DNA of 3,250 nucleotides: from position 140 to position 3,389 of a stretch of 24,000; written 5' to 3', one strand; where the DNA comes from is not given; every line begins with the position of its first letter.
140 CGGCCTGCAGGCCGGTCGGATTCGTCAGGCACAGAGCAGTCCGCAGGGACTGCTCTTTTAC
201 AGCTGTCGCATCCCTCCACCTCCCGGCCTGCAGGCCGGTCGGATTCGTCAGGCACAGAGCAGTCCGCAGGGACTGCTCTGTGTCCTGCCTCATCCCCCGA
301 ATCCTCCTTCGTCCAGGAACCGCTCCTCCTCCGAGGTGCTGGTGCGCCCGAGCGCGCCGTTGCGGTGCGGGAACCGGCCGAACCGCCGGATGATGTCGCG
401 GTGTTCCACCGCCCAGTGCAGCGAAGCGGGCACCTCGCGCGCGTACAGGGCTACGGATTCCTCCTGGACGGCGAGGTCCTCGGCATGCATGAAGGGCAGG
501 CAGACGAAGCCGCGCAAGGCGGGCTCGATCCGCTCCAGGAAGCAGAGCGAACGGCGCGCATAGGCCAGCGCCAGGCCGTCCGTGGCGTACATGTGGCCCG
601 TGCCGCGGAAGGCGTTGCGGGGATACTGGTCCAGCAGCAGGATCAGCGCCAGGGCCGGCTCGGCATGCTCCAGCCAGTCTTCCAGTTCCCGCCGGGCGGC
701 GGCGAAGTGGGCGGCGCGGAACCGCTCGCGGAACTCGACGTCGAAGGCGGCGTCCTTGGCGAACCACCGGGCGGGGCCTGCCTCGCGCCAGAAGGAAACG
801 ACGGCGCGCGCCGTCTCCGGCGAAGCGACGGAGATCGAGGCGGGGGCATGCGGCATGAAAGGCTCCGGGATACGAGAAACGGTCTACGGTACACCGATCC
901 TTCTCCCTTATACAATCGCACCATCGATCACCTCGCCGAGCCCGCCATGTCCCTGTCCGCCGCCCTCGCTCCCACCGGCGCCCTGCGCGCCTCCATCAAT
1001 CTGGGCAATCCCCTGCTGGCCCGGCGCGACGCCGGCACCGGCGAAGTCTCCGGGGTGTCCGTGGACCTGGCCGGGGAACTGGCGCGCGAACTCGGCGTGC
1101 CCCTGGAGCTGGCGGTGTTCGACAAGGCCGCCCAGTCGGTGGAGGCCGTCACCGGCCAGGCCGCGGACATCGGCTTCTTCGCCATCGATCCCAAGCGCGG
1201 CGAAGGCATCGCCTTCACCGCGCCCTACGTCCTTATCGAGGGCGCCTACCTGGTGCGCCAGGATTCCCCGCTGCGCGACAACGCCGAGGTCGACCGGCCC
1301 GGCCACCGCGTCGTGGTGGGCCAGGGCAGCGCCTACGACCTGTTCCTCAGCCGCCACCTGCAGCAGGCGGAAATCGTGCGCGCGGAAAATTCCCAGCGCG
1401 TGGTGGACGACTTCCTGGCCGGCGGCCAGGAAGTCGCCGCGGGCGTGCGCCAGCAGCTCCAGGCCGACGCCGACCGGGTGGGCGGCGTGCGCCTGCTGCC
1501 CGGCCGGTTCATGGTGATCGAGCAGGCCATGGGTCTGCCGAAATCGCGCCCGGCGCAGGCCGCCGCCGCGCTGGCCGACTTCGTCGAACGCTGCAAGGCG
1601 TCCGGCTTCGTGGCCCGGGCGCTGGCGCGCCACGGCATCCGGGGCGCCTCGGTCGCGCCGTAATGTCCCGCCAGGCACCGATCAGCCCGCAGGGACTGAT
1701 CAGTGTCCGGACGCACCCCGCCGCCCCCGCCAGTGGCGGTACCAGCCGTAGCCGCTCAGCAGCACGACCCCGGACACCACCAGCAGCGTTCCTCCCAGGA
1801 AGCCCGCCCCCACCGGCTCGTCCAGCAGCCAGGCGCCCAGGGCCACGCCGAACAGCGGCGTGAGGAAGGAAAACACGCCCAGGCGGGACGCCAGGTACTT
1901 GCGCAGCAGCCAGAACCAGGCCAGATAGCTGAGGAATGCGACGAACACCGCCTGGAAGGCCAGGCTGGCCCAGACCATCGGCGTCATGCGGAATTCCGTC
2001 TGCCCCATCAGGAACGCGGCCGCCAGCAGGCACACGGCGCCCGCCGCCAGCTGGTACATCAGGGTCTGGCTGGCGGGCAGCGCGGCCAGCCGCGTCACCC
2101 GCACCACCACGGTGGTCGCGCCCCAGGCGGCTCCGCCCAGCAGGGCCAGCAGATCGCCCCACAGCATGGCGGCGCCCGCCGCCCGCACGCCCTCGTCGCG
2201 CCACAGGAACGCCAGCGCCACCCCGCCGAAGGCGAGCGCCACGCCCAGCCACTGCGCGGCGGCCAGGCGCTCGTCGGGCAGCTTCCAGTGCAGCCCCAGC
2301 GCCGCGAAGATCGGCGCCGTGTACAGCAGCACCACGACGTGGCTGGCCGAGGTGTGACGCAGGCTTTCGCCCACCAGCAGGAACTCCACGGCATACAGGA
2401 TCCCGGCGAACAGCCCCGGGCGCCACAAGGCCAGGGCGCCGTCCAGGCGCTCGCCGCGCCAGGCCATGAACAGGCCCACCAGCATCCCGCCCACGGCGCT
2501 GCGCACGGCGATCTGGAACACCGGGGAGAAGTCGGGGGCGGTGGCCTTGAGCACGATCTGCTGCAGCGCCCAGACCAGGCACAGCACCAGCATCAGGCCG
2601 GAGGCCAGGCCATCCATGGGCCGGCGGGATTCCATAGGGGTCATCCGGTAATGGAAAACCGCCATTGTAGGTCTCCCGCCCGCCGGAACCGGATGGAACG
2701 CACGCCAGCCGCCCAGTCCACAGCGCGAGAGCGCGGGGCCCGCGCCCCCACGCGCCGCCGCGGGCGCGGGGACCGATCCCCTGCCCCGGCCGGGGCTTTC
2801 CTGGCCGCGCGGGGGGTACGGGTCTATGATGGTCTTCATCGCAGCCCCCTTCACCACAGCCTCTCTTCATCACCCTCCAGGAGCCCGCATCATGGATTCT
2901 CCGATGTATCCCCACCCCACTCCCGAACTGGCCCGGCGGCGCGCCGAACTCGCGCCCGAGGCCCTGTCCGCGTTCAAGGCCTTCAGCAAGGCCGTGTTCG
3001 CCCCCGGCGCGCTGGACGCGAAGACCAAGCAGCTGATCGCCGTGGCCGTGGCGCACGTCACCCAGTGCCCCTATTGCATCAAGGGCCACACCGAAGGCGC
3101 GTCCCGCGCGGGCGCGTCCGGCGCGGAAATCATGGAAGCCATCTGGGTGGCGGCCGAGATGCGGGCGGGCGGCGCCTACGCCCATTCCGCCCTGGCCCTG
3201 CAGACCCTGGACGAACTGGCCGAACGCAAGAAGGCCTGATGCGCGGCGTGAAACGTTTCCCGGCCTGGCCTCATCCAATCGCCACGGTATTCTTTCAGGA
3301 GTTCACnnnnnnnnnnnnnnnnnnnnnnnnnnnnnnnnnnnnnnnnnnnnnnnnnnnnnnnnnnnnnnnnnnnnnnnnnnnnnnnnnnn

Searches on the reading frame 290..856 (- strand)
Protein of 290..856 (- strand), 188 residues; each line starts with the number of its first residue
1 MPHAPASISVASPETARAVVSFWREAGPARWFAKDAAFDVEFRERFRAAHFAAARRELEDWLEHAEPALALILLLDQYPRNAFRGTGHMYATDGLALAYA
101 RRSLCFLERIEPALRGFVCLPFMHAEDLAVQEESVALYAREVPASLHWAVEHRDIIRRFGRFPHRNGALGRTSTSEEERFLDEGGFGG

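Call 4: search_protein_families(library=pfam, proteins=[window:290-856:-], max_evalue=0.01)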
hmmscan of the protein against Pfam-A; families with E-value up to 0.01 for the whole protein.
window:290-856:- (188 aa): 1 family
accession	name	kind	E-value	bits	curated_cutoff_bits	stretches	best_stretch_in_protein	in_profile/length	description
PF06041.17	DUF924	-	1.2e-51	175.8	27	1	19-185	1-180/180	Bacterial protein of unknown function (DUF924)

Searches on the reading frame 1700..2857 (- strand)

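Call 4: search_protein_families(library=pfam, proteins=[window:1700-2857:-], max_evalue=0.01)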
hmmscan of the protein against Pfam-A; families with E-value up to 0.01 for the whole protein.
window:1700-2857:- (385 aa): 1 family
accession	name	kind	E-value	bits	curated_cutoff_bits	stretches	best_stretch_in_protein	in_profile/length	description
PF00892.27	EamA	-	1.6e-33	116.3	28.2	2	232-368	1-134/135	EamA-like transporter family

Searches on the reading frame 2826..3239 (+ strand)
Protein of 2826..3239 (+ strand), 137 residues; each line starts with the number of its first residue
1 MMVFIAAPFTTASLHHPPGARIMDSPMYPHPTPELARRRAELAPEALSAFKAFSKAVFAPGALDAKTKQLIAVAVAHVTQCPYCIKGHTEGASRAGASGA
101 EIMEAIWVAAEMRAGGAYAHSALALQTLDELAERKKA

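Call 4: search_protein_families(library=pfam, proteins=[window:2826-3239:+], max_evalue=0.01)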
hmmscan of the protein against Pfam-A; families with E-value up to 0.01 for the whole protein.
window:2826-3239:+ (137 aa): 1 family
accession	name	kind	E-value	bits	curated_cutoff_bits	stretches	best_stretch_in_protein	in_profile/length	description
PF02627.25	CMD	-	2.2e-22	79.3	23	1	44-125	1-82/84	Carboxymuconolactone decarboxylase family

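Call 5: search_protein_families(library=ncbifam, proteins=[window:2826-3239:+], max_evalue=0.01)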
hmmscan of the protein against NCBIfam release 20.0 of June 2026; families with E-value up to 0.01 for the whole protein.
window:2826-3239:+ (137 aa): 8 families
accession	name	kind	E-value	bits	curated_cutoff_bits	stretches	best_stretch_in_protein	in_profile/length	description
TIGR04169.1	perox_w_seleSAM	hypoth_equivalog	4.6e-20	71.7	120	1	41-129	17-105/109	arsenosugar biosynthesis-associated peroxidase-like protein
TIGR00778.1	ahpD_dom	domain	6.3e-19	67.2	27.8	1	61-111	1-51/51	alkylhydroperoxidase AhpD family core domain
NF041047.1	GSU3128_fam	equivalog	4.6e-10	39.4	110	1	62-115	16-69/84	GSU3128 family (seleno)protein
NF045649.1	2X_seleno_MduS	exception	1.9e-09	36.9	380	1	45-114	233-302/338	methyltransferase domain-containing selenoprotein MduS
NF041537.1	ArsM_AhpD_UU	exception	3e-09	36.1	510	1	37-112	255-330/345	arsenite methyltransferase/AhpD domain selenoprotein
TIGR01926.1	peroxid_rel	subfamily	1.9e-06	27.8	81.8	1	43-108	39-105/178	peroxidase-related enzyme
TIGR00777.1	ahpD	subfamily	0.0033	17.3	191.95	1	63-116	112-165/177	alkylhydroperoxidase, AhpD family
TIGR02425.1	decarb_PcaC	equivalog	0.005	17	155.7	1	56-125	46-114/123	4-carboxymuconolactone decarboxylase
